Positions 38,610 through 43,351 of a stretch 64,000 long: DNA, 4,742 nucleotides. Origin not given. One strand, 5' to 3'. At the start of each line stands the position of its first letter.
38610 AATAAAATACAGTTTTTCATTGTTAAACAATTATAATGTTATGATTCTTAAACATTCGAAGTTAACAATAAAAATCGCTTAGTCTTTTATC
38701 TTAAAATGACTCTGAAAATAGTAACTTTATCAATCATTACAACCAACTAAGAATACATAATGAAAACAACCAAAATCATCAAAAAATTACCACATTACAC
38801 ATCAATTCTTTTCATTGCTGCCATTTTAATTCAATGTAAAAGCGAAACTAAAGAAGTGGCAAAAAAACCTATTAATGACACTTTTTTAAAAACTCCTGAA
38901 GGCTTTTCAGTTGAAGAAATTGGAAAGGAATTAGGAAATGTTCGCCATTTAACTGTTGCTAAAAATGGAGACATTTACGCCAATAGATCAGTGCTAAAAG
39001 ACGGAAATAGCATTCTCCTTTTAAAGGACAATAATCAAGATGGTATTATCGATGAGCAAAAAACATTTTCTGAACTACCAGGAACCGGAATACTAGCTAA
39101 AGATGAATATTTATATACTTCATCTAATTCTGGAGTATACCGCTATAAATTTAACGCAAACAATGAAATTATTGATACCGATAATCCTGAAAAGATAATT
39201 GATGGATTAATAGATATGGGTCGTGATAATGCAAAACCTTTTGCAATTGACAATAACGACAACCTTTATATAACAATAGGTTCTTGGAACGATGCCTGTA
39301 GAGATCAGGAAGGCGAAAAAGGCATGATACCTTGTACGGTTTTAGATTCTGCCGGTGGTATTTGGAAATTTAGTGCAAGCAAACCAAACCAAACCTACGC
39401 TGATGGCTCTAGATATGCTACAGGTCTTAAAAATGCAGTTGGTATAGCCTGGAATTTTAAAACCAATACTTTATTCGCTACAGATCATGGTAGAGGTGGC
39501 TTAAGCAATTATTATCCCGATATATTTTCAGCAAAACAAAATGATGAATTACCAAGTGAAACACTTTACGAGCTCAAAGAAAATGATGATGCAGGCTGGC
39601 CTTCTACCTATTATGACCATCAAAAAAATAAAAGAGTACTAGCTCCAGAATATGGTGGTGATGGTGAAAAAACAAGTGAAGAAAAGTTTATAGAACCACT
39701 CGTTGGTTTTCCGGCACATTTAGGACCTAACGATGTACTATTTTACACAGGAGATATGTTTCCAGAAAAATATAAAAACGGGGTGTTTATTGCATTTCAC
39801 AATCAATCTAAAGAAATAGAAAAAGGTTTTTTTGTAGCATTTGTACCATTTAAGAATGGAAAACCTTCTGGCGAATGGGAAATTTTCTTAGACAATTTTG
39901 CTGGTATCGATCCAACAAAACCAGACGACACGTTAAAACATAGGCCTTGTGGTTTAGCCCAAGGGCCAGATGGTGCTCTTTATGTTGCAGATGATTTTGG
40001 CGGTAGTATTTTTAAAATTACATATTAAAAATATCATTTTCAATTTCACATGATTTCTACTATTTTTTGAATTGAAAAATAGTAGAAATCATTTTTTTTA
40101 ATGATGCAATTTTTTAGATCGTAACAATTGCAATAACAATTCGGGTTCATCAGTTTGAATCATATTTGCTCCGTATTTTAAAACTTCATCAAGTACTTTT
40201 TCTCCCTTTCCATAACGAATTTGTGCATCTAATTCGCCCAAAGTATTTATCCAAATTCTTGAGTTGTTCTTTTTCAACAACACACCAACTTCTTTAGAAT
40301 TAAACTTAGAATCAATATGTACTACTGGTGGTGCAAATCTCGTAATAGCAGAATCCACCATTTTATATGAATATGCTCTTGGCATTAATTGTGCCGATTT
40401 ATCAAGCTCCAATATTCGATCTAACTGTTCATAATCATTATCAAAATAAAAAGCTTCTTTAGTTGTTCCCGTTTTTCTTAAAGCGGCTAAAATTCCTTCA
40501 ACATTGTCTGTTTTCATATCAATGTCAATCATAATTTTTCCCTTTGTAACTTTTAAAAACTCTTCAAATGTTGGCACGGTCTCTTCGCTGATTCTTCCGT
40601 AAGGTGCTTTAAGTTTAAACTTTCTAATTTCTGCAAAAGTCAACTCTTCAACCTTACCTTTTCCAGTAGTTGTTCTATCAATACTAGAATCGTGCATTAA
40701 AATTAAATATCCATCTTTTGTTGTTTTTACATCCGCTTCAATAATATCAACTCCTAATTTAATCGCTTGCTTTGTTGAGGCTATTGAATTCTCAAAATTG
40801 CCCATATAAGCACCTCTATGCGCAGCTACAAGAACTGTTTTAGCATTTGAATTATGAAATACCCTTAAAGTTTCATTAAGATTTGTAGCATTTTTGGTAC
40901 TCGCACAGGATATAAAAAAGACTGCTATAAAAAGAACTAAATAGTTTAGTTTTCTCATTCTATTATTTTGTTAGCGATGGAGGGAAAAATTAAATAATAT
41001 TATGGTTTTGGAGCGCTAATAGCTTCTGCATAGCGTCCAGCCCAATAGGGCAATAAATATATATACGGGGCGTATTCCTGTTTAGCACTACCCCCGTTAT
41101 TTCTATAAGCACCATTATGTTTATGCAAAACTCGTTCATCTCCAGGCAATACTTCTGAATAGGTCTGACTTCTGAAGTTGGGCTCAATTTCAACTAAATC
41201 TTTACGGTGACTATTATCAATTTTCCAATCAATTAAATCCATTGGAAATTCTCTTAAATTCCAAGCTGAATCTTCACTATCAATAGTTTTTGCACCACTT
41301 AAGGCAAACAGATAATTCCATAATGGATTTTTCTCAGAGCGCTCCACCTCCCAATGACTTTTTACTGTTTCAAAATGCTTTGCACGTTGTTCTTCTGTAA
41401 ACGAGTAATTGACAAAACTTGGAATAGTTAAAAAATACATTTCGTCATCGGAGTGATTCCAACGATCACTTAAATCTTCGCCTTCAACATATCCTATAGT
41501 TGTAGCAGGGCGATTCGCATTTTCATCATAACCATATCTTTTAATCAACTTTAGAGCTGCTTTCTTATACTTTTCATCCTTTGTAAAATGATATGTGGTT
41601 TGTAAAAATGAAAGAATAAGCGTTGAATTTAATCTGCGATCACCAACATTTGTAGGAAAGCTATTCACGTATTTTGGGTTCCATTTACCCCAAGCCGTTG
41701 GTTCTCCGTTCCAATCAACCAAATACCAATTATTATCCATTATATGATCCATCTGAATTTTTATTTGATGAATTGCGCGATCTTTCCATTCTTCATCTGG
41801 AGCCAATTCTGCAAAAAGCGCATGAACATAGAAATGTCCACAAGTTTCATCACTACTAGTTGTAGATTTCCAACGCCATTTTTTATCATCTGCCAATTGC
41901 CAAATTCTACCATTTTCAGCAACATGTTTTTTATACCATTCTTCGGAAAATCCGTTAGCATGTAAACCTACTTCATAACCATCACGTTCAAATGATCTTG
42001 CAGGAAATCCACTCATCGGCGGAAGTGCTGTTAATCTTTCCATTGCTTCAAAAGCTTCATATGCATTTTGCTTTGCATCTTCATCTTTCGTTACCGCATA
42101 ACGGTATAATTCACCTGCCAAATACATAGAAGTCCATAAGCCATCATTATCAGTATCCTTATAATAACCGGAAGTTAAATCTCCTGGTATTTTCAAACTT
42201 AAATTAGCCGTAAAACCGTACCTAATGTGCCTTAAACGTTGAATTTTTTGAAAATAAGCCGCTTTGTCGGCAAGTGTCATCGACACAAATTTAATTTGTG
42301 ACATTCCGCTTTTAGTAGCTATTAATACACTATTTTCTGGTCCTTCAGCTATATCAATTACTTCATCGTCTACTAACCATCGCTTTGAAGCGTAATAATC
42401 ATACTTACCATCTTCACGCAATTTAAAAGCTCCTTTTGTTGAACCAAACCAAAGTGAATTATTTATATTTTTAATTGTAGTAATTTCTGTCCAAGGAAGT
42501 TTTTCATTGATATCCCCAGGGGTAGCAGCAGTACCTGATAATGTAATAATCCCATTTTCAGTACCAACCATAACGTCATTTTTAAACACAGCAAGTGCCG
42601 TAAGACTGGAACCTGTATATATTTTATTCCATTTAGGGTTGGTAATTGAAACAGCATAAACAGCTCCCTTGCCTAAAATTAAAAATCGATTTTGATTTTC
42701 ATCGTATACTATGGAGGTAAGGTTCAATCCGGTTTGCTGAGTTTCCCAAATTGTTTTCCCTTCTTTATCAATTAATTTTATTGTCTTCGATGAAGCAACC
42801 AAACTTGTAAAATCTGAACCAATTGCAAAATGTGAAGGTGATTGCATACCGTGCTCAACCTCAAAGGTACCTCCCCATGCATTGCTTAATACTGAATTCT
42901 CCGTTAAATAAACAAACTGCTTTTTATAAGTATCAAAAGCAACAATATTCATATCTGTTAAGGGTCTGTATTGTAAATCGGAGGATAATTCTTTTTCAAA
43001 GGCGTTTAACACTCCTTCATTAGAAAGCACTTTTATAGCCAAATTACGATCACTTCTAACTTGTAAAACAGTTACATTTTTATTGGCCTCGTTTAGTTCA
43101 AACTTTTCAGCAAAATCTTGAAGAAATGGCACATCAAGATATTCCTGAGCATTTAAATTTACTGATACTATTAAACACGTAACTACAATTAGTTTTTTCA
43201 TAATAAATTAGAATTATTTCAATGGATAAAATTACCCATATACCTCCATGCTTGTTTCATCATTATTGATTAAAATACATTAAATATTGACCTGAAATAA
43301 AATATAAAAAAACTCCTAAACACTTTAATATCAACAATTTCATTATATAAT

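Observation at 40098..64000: Large atypical SusCD locus pointing to a phosphorylated glycan or keto-deoxy sugar-acid substrate, dominated by unknown proteins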

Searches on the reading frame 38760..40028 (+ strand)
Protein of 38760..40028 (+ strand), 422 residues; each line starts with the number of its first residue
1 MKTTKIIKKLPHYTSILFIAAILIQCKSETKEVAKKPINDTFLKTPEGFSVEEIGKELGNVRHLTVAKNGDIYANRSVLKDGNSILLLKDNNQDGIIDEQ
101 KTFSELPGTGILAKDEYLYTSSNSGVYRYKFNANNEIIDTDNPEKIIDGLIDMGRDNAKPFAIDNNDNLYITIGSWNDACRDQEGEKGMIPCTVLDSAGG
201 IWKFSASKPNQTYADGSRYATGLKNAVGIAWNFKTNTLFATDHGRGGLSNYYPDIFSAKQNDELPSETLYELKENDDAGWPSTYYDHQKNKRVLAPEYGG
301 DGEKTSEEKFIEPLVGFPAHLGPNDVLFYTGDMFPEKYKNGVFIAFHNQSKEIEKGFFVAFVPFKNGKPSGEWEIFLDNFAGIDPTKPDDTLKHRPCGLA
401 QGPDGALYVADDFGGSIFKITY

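Call 4: search_protein_families(library=pfam, proteins=[window:38760-40028:+], max_evalue=0.01)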
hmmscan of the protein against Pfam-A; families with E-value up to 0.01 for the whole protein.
window:38760-40028:+ (422 aa): 2 families
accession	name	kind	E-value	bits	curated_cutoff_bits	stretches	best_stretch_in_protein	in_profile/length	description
PF07995.17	GSDH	-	8.4e-12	45.5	25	1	154-345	112-276/332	Glucose / Sorbosone dehydrogenase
PF23500.1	DUF7133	-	3.6e-06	27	27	0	73-105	48-81/385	Domain of unknown function (DUF7133)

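Call 6: search_protein_families(library=ncbifam, proteins=[window:38760-40028:+], max_evalue=0.001)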
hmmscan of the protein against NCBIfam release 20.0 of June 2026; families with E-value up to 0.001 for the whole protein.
window:38760-40028:+ (422 aa): 2 families
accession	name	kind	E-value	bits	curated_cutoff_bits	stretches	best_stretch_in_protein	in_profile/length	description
TIGR02604.1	Piru_Ver_Nterm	subfamily_domain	2e-09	37.3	122.2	1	79-412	43-339/367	PVC-type heme-binding CxxCH protein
NF033206.1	ScyE_fam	subfamily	0.00049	19.7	80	0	395-416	9-30/333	ScyD/ScyE family protein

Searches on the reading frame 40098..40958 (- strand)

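Call 4: search_protein_families(library=pfam, proteins=[window:40098-40958:-], max_evalue=0.01)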
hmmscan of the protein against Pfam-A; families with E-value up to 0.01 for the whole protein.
window:40098-40958:- (286 aa): 2 families
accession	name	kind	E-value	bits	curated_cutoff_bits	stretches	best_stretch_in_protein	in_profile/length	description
PF03009.23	GDPD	-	1.3e-28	101.2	23.6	1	47-153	1-111/244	Glycerophosphoryl diester phosphodiesterase family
PF16387.11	DUF4996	-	9.5e-06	26.6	33.7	1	226-278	44-101/102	Domain of unknown function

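Call 6: search_protein_families(library=ncbifam, proteins=[window:40098-40958:-], max_evalue=0.001)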
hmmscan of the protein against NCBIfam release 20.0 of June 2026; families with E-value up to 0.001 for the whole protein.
window:40098-40958:- (286 aa): 4 families
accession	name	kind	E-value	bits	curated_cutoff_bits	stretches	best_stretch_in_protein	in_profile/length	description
NF053857.1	LysphglycPlipDStph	equivalog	1.1e-18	67.6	450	1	21-159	27-173/305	lysophosphatidylglycerol phospholipase D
NF006989.0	PRK09454.1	equivalog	2.1e-17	63.3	264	1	44-149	12-119/251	glycerophosphodiester phosphodiesterase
NF008354.0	PRK11143.1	equivalog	2.8e-08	33.1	254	1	31-98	25-87/359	glycerophosphodiester phosphodiesterase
NF041304.3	AvrBs2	equivalog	3.5e-07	28.5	1000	1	44-116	271-348/716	type III secretion system effector avirulence protein AvrBs2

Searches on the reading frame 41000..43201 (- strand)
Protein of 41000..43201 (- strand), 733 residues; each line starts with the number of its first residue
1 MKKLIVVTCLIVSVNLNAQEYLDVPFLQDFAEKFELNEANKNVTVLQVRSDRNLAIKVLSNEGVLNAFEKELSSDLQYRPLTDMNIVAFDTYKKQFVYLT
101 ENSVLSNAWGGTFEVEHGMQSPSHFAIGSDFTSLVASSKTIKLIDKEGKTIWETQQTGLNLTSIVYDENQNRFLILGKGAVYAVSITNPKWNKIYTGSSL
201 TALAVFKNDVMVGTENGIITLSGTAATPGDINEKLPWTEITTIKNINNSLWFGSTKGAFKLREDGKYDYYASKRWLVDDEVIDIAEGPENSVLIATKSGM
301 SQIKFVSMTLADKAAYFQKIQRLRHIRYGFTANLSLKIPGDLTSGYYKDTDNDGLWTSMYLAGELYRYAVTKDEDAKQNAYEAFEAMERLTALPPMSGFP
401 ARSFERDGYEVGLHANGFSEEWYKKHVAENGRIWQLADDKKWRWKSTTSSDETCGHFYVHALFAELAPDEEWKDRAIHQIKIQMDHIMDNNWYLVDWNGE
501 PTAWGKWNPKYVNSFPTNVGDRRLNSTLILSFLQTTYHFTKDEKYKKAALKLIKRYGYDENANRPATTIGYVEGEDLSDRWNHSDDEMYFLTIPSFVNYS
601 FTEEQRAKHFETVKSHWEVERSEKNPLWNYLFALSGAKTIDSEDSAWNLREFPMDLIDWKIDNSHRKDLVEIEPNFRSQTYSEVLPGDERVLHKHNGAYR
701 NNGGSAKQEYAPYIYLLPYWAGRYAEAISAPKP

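Call 4: search_protein_families(library=pfam, proteins=[window:41000-43201:-], max_evalue=0.01)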
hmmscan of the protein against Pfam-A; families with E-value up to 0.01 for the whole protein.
window:41000-43201:- (733 aa): 1 family
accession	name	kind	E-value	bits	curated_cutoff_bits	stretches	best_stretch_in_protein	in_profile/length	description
PF11042.13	DUF2750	-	6.1e-06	26.7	27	1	425-483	6-63/102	Protein of unknown function (DUF2750)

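Call 6: search_protein_families(library=ncbifam, proteins=[window:41000-43201:-], max_evalue=0.001)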
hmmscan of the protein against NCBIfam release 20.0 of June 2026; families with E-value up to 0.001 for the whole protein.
window:41000-43201:- (733 aa): 0 families

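Call 71: find_homologous_proteins(query=window:41000-43201:-, max_evalue=0.00001)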
Query window:41000-43201:- (733 aa): 2538 proteins with E <= 0.00001 among 8000 candidates; the best 120 are listed.
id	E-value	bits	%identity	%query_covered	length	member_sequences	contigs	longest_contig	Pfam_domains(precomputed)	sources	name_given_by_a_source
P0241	0.0e+0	1702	100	100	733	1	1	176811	PF11042.14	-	-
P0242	0.0e+0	1496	86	100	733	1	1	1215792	-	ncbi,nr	ncbi:hypothetical protein GH721_11815 [Kriegella sp. EG-1]|nr:hypothetical protein [Flavobacteriacea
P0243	0.0e+0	1429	82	100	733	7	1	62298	-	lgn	-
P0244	0.0e+0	1427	81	100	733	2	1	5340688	PF11042.14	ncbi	-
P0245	0.0e+0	1407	82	100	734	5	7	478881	-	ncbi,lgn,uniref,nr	ncbi:hypothetical protein HZY62_10520 [Maribacter polysiphoniae]|uniref:Uncharacterized protein n=1 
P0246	0.0e+0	1387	80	100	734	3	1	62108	-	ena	-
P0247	0.0e+0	1381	80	100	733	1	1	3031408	-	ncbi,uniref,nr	ncbi:hypothetical protein JQC67_03045 [Aurantibacter crassamenti]|uniref:hypothetical protein n=1 Ta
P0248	0.0e+0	1336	77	100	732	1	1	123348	-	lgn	-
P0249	0.0e+0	1329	76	100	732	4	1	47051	-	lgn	-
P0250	0.0e+0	1321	75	100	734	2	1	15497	-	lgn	-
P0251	0.0e+0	1312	76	100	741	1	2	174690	-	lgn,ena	-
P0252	0.0e+0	1305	75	100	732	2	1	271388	-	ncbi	-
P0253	0.0e+0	1304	75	100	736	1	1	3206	-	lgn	-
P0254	0.0e+0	1291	73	100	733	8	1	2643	-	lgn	-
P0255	0.0e+0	1291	75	100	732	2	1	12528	-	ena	-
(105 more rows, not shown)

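Call 82: predict_structure(alignment_id=A2)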
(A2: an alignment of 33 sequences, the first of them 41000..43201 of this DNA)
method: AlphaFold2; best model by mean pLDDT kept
length: 733 residues; sequences in the alignment: 33
mean_pLDDT: 86.4   pTM: 0.87
mean pLDDT of the five models: 86.4, 85.3, 85.2, 84.2, 82.1
residues with pLDDT >= 90: 392; 70-90: 269; 50-70: 53; < 50: 19
segments of 3 or more residues with pLDDT < 50: 12-18, 570-580
pLDDT, mean of each block of 10 residues (from residue 1): 65 52 91 87 91 93 88 77 85 95 91 92 95 95 95 87 94 95 95 94 95 96 90 93 95 96 89 91 96 96 95 93 68 80 81 81 94 92 86 81 74 61 78 81 81 90 94 96 95 86 85 82 91 98 98 95 76 43 76 94 95 88 82 90 87 88 88 71 77 62 84 90 93 69
secondary structure, 60 per line:
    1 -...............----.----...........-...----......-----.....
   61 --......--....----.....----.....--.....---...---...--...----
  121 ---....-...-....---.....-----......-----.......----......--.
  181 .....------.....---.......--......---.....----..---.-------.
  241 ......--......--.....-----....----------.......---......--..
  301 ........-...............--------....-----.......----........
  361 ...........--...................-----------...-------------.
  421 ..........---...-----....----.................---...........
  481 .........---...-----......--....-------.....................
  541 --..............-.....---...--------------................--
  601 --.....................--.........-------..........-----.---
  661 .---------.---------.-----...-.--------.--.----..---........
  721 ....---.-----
elements in order (helices of 4 or more, strands of 3 or more residues): H2-16 E26-36 E45-50 E56-60 E63-68 E71-74 H79-83 E88-92 E95-99 E103-105 E114-116 E124-127 E133-136 E140-144 E150-155 E161-167 E172-177 E180-185 E192-196 E200-206 E209-214 E218-222 E240-246 E249-254 E257-261 E267-270 E281-287 E291-296 E299-308 H310-324 E333-336 E345-348 H353-371 H374-392 E404-406 H420-430 E434-436 E442-445 H450-466 H470-489 E493-495 E501-506 H509-512 H520-540 H543-556 H558-562 H583-598 H603-623 H626-634 H642-651 H713-724

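Call 84: fold_search(model_id=the predicted structure, library=pdb)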
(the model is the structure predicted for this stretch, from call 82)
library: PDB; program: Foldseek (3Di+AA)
matches with E <= 10: 1467; with E <= 0.001: 943
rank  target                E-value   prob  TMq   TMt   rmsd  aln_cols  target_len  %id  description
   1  2qc5                  1.4e-10  1.00  0.32  0.72   4.2       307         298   12  Streptogramin B lyase structure (released 2008-10-14)
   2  4a2l_C                1.4e-10  1.00  0.32  0.31   8.2       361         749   14  Structure of the periplasmic domain of the heparin and heparan sulphate sensing hybrid two component system BT4663 in  (released 2012-05-02)
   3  4a2l_D                2.7e-10  1.00  0.32  0.31   8.2       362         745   15  Structure of the periplasmic domain of the heparin and heparan sulphate sensing hybrid two component system BT4663 in  (released 2012-05-02)
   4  7tbk_S1               3.4e-10  1.00  0.24  0.21  32.7       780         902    9  Composite structure of the dilated human nuclear pore complex (NPC) symmetric core generated with a 37A in situ cryo- (released 2022-06-15)
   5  7tdz_i                3.8e-10  1.00  0.26  0.19  21.4       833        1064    8  Cryo-EM model of protomer of the cytoplasmic ring of the nuclear pore complex from Xenopus laevis (released 2022-06-22)
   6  8qx8_B                4.0e-10  1.00  0.25  0.25  33.9       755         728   11  Endosomal membrane tethering complex CORVET (released 2024-07-03)
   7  8bbg_C                4.8e-10  1.00  0.26  0.17  31.4       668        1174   10  Structure of the IFT-A complex; anterograde IFT-A train model (released 2022-12-21)
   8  8fgw_B                5.1e-10  1.00  0.26  0.18  27.7       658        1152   10  Human IFT-A complex structures provide molecular insights into ciliary transport (released 2023-02-22)
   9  3ott_B                7.5e-10  1.00  0.31  0.30   4.7       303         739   13  Crystal Structure of the extracellular domain of the putative one component system BT4673 from B. thetaiotaomicron (released 2011-08-10)
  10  4a2l_A                7.5e-10  1.00  0.31  0.30   9.0       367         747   15  Structure of the periplasmic domain of the heparin and heparan sulphate sensing hybrid two component system BT4663 in  (released 2012-05-02)
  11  2z2p_A                9.1e-10  1.00  0.31  0.71   4.6       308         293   11  Crystal Structure of catalytically inactive H270A virginiamycin B lyase from Staphylococcus aureus with Quinupristin (released 2007-06-19)
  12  2z2o_D                1.1e-09  1.00  0.31  0.68   4.8       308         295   10  Crystal Structure of apo virginiamycin B lyase from Staphylococcus aureus (released 2007-06-19)
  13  3va6_A                1.2e-09  1.00  0.31  0.31   4.8       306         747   14  Crystal Structure of the extracellular domain of the putative hybrid two component system BT4673 from B. thetaiotaomic (released 2012-06-13)
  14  7zu0_B                1.5e-09  1.00  0.27  0.27  28.9       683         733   12  HOPS tethering complex from yeast (released 2022-09-28)
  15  2z2o_C                1.6e-09  1.00  0.31  0.68   4.8       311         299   12  Crystal Structure of apo virginiamycin B lyase from Staphylococcus aureus (released 2007-06-19)
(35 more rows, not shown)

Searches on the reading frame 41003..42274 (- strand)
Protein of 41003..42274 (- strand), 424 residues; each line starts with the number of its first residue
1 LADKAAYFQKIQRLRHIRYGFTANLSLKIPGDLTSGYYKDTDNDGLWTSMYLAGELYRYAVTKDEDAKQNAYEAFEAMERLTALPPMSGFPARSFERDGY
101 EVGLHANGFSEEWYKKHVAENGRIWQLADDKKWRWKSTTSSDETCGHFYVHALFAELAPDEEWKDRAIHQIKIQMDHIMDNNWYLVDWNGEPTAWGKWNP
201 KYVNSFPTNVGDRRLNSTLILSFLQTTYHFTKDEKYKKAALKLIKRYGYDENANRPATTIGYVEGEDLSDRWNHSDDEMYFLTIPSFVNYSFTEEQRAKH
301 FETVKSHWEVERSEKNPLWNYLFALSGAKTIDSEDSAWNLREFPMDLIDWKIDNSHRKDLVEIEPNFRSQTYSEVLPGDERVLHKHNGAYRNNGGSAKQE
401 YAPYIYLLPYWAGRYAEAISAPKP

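Call 95: predict_structure(alignment_id=A3)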
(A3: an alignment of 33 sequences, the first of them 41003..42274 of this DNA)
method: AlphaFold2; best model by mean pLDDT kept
length: 424 residues; sequences in the alignment: 33
mean_pLDDT: 79.7   pTM: 0.84
mean pLDDT of the five models: 79.7, 76.9, 76.8, 76.5, 72.9
residues with pLDDT >= 90: 179; 70-90: 133; 50-70: 62; < 50: 50
segments of 3 or more residues with pLDDT < 50: 96-109, 124-129, 261-273, 376-391
pLDDT, mean of each block of 10 residues (from residue 1): 94 89 89 86 84 97 95 91 62 52 44 65 49 59 88 93 95 93 81 81 74 87 97 98 96 77 44 65 94 96 90 81 91 85 82 76 70 56 43 72 92 93 80
secondary structure, 60 per line:
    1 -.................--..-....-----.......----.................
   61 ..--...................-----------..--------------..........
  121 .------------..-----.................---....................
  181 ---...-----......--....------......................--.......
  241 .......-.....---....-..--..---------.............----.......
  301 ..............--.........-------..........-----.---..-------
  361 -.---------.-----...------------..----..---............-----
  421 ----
elements in order: H2-16 E24-27 E36-39 H44-62 H65-83 H111-121 H141-157 H161-180 E184-186 E192-197 H200-203 H210-231 H234-247 H249-253 H257-260 H277-289 H294-314 H317-325 H333-342 H404-415

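Call 97: fold_search(model_id=the predicted structure, library=pdb)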
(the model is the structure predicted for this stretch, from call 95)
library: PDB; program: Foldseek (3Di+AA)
matches with E <= 10: 486; with E <= 0.001: 0
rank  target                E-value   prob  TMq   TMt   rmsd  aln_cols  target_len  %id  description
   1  8wbu                  4.6e-03  1.00  0.44  0.47   8.9       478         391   11  The crystal structure of circular mannose with mutant H247F of the cellobiose 2-epimerase from Caldicellulosiruptor sacc (released 2023-10-25)
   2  9r4k                  4.8e-03  1.00  0.34  0.39  10.3       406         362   10  Crystal structure of CtGH76 from Chaetomium thermophilum (released 2025-07-16)
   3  9r4o_A                4.8e-03  1.00  0.34  0.39  10.3       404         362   11  Crystal structure of inactive (D163N) variant CtGH76 from Chaetomium thermophilum in complex with alpha-1,6-mannobiose (released 2025-07-16)
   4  9r4p_A                5.7e-03  0.99  0.31  0.34  14.6       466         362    9  Crystal structure of inactive (D164N) variant CtGH76 from Chaetomium thermophilum in complex with alpha-1,6-mannobiose (released 2025-07-16)
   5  4z4l                  6.0e-03  1.00  0.43  0.46   9.1       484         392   10  Crystal Structure of cellobiose 2-epimerase from Caldicellulosiruptor saccharolyticus DSM 8903 (released 2016-04-13)
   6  6shd_A                6.6e-03  0.99  0.28  0.33  13.6       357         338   11  Structure of the GH76A alpha-1,6-mannanase from Salegentibacter sp. HEL1_6 (released 2020-08-26)
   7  6shm_A                7.5e-03  0.98  0.26  0.30  13.8       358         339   11  An inactive (D136A and D137A) variant of alpha-1,6-mannanase, GH76A of Salegentibacter sp. HEL1_6 in complex with alph (released 2020-09-09)
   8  7d5g_A                8.6e-03  1.00  0.46  0.50   8.1       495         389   11  Crystal structure of the CsCE with ligand to have a insight into the catalytic mechanism (released 2021-12-01)
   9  4q88_B                1.0e-02  1.00  0.42  0.49  10.0       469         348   11  Glycosyl hydrolase family 88 from Bacteroides vulgatus (released 2014-05-21)
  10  6y8f_A                1.0e-02  0.94  0.25  0.28  14.4       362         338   12  An inactive (D136N and D137N) variant of alpha-1,6-mannanase, GH76A of Salegentibacter sp. HEL1_6 in complex with alph (released 2021-03-31)
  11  4mu9_A                1.1e-02  0.98  0.31  0.35  14.2       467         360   11  Crystal structure of a putative glycosylhydrolase (BT_3782) from Bacteroides thetaiotaomicron VPI-5482 at 1.89 A resol (released 2013-10-09)
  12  6ry0                  1.4e-02  0.84  0.26  0.26  15.0       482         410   11  Crystal structure of Dfg5 from Chaetomium thermophilum (released 2020-08-12)
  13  4v1s_A                1.5e-02  0.96  0.29  0.32  14.1       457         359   10  Structure of the GH76 alpha-mannanase BT2949 from Bacteroides thetaiotaomicron (released 2015-02-11)
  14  5zhb_A                1.5e-02  0.97  0.30  0.32  12.9       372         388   14  Structure of Cellobiose 2-Epimerase from Bacillus thermoamylovorans B4167 (released 2019-06-19)
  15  3wiw                  1.7e-02  0.98  0.33  0.36  13.7       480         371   11  Crystal structure of unsaturated glucuronyl hydrolase specific for heparin (released 2014-01-08)
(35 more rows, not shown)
